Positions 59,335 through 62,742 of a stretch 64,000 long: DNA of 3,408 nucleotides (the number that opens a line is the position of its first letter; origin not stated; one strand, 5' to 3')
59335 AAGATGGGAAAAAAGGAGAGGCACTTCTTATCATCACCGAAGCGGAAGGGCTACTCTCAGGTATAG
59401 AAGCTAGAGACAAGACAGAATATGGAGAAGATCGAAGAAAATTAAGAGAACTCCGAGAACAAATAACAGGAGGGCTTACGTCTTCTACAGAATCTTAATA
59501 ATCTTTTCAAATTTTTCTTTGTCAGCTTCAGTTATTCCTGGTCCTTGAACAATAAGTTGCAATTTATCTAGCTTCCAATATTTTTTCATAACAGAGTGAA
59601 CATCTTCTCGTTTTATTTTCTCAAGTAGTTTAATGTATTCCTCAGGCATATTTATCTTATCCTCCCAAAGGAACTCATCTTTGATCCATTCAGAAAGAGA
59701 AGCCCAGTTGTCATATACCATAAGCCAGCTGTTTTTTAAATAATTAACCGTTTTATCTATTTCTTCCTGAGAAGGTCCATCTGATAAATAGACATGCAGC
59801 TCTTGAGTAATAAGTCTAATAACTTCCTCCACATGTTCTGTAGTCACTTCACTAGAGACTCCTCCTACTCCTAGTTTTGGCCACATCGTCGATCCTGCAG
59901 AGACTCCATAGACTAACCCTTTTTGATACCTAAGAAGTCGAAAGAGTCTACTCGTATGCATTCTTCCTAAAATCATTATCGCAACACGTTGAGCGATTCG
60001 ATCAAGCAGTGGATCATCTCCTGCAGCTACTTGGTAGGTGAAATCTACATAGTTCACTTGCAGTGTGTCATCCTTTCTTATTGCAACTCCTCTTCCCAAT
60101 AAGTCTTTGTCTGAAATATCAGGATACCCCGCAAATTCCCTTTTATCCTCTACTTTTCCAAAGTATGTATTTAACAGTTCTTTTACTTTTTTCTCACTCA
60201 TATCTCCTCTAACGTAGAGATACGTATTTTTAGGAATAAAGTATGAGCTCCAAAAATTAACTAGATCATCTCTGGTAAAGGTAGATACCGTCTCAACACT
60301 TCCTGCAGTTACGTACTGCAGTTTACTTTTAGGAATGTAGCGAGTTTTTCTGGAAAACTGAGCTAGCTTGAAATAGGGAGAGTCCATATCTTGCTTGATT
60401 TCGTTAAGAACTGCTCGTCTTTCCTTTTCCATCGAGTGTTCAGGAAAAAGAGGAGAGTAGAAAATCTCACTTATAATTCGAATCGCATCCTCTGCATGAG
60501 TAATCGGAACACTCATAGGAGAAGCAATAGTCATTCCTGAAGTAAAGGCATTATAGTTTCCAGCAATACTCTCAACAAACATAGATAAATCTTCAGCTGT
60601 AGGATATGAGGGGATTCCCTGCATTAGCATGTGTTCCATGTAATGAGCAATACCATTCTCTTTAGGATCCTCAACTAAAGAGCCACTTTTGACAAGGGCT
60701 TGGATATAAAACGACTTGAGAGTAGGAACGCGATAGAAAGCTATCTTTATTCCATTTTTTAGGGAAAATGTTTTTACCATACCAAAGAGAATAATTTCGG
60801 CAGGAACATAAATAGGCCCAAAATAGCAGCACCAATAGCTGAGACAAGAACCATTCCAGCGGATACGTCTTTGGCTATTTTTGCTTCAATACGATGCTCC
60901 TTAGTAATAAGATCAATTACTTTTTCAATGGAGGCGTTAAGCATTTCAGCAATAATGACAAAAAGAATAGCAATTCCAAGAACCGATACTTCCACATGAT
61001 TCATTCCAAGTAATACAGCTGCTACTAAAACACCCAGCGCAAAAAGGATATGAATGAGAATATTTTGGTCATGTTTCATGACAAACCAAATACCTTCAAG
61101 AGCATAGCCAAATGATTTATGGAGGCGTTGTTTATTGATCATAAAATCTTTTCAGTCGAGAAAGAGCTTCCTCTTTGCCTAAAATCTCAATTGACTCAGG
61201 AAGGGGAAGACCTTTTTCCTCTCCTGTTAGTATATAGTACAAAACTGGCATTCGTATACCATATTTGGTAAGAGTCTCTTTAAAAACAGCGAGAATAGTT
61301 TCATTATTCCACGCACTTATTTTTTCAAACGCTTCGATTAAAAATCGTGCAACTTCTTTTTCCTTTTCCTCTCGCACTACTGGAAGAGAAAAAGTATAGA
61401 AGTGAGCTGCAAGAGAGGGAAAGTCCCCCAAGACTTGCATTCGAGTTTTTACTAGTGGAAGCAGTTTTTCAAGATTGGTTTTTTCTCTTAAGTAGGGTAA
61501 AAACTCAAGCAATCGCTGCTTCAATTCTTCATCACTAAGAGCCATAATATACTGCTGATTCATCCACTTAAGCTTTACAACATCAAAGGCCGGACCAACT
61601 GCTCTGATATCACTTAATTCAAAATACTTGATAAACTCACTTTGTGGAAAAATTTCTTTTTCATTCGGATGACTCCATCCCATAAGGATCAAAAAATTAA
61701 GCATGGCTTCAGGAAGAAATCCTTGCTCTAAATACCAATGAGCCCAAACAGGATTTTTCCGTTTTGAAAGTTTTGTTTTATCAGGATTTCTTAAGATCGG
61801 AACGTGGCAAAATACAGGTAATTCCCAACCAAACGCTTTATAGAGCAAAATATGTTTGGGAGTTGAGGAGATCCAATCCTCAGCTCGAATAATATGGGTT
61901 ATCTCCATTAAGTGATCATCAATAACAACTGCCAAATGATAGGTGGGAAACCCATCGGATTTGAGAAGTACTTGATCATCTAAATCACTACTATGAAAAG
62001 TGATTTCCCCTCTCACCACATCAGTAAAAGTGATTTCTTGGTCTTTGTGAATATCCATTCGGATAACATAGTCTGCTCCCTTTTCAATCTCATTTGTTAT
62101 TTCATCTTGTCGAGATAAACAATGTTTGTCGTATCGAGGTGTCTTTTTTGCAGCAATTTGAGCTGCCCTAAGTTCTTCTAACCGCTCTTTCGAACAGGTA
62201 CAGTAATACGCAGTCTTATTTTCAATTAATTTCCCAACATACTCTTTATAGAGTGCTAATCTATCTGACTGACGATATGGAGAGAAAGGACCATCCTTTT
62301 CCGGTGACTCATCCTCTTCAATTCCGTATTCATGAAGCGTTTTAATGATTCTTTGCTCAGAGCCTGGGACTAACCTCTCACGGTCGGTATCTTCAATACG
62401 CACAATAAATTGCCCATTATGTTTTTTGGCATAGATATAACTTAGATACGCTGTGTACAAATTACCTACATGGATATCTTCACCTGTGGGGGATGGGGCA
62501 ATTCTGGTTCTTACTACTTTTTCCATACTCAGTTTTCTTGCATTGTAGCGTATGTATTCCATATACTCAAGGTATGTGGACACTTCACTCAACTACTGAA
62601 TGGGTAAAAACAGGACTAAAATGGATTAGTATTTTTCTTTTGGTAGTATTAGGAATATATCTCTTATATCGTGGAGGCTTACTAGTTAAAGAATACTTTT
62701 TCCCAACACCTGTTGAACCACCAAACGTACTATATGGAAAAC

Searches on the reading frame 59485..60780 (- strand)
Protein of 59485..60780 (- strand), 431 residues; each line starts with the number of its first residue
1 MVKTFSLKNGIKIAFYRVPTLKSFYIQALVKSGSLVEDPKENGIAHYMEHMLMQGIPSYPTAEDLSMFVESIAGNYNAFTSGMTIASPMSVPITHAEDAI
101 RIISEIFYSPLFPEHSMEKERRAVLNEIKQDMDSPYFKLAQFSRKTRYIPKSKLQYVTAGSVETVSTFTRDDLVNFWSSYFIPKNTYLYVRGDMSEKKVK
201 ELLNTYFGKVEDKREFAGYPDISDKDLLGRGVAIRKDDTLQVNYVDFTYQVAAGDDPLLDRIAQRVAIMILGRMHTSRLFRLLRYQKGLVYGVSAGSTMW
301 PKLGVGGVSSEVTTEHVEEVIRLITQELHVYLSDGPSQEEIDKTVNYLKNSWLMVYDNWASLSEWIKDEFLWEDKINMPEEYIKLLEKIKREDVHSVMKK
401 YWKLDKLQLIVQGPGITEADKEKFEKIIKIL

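Call 7: search_protein_families(library=pfam, proteins=[window:59485-60780:-], max_evalue=0.01)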
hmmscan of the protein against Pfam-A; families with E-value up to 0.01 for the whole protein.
window:59485-60780:- (431 aa): 2 families
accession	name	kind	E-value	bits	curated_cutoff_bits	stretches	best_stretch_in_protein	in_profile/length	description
PF05193.26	Peptidase_M16_C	-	1.2e-29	103.9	23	1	168-346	2-179/181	Peptidase M16 inactive domain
PF00675.25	Peptidase_M16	-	1.5e-19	70.8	22.3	1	22-130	11-118/149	Insulinase (Peptidase family M16)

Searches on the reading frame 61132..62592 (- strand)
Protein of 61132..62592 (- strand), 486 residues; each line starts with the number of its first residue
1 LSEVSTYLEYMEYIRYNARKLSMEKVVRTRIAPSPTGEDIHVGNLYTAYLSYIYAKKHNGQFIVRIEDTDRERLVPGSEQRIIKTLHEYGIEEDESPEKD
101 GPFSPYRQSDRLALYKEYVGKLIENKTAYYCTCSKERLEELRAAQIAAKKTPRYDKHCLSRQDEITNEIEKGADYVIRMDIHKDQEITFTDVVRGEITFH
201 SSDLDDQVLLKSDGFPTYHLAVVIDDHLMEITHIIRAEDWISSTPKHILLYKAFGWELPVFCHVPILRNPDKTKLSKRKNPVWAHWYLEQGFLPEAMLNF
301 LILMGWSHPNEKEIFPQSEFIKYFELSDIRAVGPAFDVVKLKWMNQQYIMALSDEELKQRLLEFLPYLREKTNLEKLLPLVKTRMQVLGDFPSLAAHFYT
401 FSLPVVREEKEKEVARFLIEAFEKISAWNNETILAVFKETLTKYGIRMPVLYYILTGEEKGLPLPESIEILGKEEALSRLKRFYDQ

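Call 7: search_protein_families(library=pfam, proteins=[window:61132-62592:-], max_evalue=0.01)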
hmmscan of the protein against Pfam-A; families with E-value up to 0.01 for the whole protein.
window:61132-62592:- (486 aa): 2 families
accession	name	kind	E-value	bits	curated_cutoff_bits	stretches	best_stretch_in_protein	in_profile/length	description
PF00749.27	tRNA-synt_1c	-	4e-102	341.8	23.4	1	27-343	2-314/314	tRNA synthetases class I (E and Q), catalytic domain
PF19269.4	Anticodon_2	-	9.7e-19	68.6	23.6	1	363-482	8-139/141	Anticodon binding domain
